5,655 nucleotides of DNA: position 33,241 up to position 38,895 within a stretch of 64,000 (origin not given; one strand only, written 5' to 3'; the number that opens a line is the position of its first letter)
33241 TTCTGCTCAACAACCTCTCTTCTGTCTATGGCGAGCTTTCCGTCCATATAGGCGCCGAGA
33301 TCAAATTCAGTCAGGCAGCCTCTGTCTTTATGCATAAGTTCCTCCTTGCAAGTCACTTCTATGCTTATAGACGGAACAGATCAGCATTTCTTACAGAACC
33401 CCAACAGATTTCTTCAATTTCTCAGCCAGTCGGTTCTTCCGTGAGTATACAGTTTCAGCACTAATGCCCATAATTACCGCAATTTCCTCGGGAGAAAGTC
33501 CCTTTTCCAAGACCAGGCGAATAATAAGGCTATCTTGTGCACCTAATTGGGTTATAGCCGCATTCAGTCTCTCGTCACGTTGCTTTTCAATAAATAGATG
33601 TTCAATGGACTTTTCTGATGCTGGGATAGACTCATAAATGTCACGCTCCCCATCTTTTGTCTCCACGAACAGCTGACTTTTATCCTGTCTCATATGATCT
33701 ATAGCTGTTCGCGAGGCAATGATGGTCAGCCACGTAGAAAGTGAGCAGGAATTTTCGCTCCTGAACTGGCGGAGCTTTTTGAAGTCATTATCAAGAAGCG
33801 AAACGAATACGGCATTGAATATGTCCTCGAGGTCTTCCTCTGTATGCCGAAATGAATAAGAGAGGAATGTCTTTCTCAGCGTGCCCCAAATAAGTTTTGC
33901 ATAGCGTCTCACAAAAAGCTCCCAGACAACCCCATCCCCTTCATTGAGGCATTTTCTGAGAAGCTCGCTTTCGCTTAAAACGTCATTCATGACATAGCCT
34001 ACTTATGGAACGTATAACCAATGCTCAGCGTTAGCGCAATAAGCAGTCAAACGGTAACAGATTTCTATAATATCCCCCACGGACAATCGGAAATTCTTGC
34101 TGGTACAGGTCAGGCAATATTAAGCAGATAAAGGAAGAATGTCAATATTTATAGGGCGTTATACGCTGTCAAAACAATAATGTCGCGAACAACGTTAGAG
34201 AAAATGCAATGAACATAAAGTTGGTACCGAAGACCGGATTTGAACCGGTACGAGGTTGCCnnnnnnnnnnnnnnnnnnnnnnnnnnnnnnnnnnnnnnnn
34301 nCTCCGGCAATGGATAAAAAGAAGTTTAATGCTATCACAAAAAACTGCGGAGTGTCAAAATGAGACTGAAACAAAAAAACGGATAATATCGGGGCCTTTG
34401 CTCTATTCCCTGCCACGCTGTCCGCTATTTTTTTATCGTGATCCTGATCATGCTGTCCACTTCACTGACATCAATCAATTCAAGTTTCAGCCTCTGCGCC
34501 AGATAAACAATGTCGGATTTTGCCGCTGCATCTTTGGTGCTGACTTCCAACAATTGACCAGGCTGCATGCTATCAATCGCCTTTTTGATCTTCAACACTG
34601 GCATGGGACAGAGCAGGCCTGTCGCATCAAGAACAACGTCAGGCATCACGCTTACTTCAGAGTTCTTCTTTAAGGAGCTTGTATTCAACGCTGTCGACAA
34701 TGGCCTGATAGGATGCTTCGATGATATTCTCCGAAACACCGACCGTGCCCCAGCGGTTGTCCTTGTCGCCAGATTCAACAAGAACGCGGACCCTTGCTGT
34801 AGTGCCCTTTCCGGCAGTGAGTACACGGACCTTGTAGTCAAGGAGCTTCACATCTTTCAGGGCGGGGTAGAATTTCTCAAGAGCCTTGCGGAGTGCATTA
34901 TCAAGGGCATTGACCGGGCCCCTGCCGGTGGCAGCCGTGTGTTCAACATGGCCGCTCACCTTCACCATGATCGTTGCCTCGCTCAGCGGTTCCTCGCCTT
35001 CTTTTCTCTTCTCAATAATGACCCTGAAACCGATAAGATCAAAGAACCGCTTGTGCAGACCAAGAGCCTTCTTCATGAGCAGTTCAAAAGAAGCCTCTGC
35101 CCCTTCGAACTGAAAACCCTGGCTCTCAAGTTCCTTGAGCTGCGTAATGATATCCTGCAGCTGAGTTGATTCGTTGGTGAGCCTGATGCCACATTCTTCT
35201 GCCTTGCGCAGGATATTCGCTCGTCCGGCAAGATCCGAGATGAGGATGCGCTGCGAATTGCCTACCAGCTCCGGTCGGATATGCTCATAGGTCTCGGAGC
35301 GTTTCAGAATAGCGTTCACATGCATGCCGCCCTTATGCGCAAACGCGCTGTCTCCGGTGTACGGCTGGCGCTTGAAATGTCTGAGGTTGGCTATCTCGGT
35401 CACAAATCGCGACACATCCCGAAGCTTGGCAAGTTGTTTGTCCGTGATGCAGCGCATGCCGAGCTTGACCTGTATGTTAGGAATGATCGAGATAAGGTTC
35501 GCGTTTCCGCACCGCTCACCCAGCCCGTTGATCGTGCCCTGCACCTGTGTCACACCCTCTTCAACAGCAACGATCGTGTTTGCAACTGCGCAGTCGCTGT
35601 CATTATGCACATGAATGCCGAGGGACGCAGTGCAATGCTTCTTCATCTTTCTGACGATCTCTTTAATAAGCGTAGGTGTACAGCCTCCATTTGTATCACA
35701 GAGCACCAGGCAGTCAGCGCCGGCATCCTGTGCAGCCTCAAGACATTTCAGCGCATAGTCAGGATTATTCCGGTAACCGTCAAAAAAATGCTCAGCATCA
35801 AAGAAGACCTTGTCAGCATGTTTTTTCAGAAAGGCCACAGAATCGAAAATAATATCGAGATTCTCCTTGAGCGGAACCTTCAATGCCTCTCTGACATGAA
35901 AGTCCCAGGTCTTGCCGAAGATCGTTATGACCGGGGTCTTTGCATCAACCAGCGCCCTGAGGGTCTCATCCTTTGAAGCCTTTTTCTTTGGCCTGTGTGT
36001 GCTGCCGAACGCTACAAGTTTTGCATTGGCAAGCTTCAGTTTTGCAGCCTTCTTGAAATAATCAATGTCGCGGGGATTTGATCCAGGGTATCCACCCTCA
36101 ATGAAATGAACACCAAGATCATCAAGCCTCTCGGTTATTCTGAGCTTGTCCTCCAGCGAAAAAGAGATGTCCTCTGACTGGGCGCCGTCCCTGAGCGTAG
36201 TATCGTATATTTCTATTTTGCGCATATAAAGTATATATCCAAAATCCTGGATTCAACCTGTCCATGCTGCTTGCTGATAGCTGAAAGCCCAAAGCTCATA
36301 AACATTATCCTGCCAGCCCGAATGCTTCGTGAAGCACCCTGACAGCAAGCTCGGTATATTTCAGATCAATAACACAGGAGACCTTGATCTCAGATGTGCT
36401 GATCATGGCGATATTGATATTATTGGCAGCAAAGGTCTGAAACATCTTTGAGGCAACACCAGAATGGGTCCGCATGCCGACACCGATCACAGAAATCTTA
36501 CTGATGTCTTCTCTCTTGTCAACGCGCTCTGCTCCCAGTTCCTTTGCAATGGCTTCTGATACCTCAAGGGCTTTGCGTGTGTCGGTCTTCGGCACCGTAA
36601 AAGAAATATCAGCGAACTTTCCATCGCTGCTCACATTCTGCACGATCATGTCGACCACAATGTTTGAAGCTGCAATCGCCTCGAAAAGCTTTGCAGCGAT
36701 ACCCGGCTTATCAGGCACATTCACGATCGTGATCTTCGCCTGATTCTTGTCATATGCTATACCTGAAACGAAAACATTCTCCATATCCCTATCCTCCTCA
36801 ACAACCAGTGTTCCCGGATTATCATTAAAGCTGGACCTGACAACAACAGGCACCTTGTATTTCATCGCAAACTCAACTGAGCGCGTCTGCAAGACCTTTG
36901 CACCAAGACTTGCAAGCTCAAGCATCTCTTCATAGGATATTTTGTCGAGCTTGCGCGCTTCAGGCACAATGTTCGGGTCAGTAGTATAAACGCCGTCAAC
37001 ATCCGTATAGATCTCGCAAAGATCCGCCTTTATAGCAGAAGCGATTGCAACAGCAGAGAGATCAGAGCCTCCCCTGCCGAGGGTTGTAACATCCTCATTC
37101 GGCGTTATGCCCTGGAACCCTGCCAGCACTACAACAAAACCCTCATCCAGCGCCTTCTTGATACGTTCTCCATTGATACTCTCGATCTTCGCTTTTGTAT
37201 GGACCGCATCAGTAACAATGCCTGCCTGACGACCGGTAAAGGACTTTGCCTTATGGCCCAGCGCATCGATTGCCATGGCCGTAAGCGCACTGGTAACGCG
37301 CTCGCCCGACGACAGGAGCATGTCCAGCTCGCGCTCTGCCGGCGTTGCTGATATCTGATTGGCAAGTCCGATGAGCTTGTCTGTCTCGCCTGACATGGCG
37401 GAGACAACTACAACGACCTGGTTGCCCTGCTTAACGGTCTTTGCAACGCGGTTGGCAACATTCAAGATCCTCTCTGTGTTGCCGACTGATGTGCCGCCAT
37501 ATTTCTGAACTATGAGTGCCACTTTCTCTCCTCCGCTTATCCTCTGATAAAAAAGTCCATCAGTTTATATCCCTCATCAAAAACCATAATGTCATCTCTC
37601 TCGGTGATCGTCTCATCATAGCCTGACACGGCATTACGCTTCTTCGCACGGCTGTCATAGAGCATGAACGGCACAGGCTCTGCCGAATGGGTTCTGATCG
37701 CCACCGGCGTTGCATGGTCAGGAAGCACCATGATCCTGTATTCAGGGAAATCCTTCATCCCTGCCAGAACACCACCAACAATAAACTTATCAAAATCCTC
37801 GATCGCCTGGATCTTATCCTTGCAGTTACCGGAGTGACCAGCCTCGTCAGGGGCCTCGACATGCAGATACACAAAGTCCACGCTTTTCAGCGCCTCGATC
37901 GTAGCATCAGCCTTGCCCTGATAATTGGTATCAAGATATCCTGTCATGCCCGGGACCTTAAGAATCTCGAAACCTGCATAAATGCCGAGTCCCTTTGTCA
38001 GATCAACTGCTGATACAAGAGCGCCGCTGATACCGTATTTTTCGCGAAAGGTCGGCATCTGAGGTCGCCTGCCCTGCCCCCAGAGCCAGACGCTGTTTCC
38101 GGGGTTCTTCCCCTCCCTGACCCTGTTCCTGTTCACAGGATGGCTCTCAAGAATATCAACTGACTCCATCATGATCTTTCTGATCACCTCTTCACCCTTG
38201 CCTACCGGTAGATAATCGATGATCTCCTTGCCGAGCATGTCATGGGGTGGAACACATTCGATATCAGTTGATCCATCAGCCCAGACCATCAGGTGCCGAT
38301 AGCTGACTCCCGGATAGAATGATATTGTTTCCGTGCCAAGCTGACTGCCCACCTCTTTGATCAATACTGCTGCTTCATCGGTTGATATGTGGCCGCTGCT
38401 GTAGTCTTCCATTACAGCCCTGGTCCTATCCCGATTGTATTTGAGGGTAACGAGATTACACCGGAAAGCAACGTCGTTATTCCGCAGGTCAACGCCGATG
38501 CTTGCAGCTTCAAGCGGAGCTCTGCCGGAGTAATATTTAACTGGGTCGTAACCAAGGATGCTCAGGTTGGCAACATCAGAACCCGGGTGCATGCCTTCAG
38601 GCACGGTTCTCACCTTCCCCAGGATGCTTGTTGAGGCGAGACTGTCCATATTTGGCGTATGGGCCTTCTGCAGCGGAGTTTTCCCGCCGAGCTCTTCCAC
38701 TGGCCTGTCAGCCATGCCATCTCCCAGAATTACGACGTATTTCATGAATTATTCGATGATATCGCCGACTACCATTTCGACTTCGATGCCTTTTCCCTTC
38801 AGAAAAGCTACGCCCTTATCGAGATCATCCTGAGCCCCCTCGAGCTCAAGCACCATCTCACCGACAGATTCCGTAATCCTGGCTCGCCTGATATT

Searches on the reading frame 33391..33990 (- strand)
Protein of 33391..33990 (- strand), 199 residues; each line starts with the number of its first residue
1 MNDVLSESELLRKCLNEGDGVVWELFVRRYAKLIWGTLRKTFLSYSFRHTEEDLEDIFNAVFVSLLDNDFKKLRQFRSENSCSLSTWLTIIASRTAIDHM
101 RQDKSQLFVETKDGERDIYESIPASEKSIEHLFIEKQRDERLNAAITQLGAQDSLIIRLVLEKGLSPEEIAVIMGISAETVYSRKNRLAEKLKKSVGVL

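Call 8: search_protein_families(library=pfam, proteins=[window:33391-33990:-], max_evalue=0.001)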
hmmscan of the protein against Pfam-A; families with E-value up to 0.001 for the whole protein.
window:33391-33990:- (199 aa): 6 families
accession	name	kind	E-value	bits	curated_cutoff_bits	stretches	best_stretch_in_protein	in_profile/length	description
PF04542.20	Sigma70_r2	-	8.9e-09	35.5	24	1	27-104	2-69/71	Sigma-70 region 2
PF08281.18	Sigma70_r4_2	-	2.9e-07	30.5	25.7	1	140-188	2-50/54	Sigma-70, region 4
PF04545.22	Sigma70_r4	-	7.4e-07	29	24.1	1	145-194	1-50/50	Sigma-70, region 4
PF07638.17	Sigma70_ECF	-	3.1e-05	24.4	21.1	1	17-186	13-173/185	ECF sigma factor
PF13384.12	HTH_23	-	5.2e-05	23.4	24.6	1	155-188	9-41/50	Homeodomain-like domain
PF00196.25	GerE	-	6.8e-05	22.8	23.5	1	161-193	14-46/57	Bacterial regulatory proteins, luxR family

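Call 95: search_protein_families(library=ncbifam, proteins=[window:33391-33990:-], max_evalue=0.01)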
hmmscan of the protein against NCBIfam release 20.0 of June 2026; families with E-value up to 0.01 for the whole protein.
window:33391-33990:- (199 aa): 66 families (the best 25 are shown)
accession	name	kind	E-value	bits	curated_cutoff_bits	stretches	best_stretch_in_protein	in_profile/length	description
TIGR02937.1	sigma70-ECF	superfamily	4e-26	91.6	42.9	1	24-194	4-163/165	sigma-70 family RNA polymerase sigma factor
NF009166.1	PRK12513.1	equivalog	1.9e-17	63.6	206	1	10-194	12-184/193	RNA polymerase sigma factor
NF008888.0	PRK11922.1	equivalog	2.9e-14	53.3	204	1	9-196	18-196/231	RNA polymerase sigma factor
TIGR02985.1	Sig70_bacteroi1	subfamily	3.1e-14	53.5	126.4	1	45-195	19-161/162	RNA polymerase sigma-70 factor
NF009172.0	PRK12519.1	subfamily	4.6e-14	52.4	222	1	13-195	21-188/194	RNA polymerase sigma factor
NF006930.0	PRK09415.1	subfamily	5.4e-13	49.2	198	1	43-195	32-174/179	RNA polymerase factor sigma C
TIGR02952.1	Sig70_famx2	equivalog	3.5e-12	46.5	206.45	1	53-194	37-168/170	ECF subfamily RNA polymerase sigma factor, BldN family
NF007223.0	PRK09641.1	equivalog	1.1e-11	44.9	209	1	44-196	35-184/187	RNA polymerase sigma factor SigW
NF007215.0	PRK09637.1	equivalog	2.9e-10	40.4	212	1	41-195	16-153/181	RNA polymerase sigma factor SigZ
NF041236.1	CAS_III-E_sigma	exception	4.5e-10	39.8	100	1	44-195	41-203/206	type III-E CRISPR-associated RpoE-like sigma factor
NF007229.0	PRK09647.1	equivalog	5e-10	39.1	265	1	23-195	46-201/220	RNA polymerase sigma factor SigE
NF009168.0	PRK12515.1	subfamily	7.6e-10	38.6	236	1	50-194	45-181/189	RNA polymerase sigma factor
TIGR02939.1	RpoE_Sigma70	equivalog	8e-10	39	236.15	1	10-196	10-186/190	RNA polymerase sigma factor RpoE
NF004113.0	PRK05602.1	equivalog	1.1e-09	38.3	208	1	70-196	84-201/211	RNA polymerase sigma factor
TIGR02948.1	SigW_bacill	equivalog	1.2e-09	38.5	243.1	1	82-197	67-185/187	RNA polymerase sigma factor SigW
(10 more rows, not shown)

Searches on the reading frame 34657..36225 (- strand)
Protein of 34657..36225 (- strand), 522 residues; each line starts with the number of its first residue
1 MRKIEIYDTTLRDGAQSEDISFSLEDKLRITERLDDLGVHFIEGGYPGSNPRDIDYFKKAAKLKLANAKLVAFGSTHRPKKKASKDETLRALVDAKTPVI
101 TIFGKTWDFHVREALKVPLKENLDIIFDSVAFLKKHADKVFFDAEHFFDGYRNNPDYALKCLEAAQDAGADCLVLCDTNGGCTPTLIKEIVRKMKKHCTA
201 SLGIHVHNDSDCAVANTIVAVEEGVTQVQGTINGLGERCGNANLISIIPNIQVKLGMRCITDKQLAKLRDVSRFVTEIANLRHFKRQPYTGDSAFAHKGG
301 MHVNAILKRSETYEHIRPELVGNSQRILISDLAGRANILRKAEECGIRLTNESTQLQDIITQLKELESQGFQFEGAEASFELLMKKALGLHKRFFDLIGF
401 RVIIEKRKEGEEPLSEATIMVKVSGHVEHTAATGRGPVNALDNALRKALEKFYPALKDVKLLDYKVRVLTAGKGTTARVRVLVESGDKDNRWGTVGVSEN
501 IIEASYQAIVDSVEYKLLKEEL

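Call 8: search_protein_families(library=pfam, proteins=[window:34657-36225:-], max_evalue=0.001)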
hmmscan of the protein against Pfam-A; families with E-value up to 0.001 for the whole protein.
window:34657-36225:- (522 aa): 3 families
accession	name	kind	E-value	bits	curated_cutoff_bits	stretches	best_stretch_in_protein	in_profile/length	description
PF00682.25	HMGL-like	-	1.4e-51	175.9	29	1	3-275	1-260/260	HMGL-like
PF08502.15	LeuA_dimer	-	2.8e-30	105.3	24.9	1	375-516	2-130/131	LeuA allosteric (dimerisation) domain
PF22617.1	HCS_D2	-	6.6e-18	65.3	27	1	290-368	2-79/82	Homocitrate synthase post-HMGL domain-like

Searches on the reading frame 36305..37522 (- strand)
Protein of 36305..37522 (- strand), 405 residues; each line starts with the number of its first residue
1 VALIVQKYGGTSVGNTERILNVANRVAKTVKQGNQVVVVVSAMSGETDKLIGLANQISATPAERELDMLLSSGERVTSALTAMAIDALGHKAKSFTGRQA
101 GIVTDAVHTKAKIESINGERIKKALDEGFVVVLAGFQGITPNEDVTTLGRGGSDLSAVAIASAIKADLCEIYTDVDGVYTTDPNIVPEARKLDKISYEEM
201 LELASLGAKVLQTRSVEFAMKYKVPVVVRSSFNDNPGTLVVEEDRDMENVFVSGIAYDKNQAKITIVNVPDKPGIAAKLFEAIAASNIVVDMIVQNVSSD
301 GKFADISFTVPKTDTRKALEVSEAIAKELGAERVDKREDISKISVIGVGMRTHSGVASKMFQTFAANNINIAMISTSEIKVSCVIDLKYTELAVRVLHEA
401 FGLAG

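Call 52: search_protein_families(library=pfam, proteins=[window:36305-37522:-], max_evalue=0.000001)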
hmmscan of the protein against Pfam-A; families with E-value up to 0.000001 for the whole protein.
window:36305-37522:- (405 aa): 4 families
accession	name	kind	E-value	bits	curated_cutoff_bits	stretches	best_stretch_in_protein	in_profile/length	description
PF00696.33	AA_kinase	-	1.3e-56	192.4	24.9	1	3-230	2-234/234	Amino acid kinase family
PF22468.2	ACT_9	-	1.3e-34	118.1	27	2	343-401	1-61/61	ACT domain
PF01842.31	ACT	-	6.9e-20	70.9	27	1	265-328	3-64/66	ACT domain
PF13840.12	ACT_7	-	1.5e-18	66.8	27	1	338-399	4-65/65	ACT domain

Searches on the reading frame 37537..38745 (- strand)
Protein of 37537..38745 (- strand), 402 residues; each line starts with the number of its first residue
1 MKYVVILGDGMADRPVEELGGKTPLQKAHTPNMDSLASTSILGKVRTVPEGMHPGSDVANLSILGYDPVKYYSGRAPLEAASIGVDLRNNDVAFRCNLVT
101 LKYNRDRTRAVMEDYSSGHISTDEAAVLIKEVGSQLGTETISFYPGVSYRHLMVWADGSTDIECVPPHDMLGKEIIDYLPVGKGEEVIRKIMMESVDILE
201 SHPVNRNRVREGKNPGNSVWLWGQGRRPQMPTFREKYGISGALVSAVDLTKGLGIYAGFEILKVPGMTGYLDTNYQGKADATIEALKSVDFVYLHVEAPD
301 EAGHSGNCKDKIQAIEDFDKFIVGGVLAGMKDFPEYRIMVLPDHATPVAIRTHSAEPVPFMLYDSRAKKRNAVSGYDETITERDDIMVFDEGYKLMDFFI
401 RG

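Call 52: search_protein_families(library=pfam, proteins=[window:37537-38745:-], max_evalue=0.000001)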
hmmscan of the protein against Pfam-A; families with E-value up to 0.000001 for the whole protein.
window:37537-38745:- (402 aa): 2 families
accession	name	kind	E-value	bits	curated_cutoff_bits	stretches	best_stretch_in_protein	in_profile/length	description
PF10143.14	PhosphMutase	-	4e-61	206.3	21.5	1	37-205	1-170/170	2,3-bisphosphoglycerate-independent phosphoglycerate mutase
PF01676.23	Metalloenzyme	-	2.7e-46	158.5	24.3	1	1-369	1-227/252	Metalloenzyme superfamily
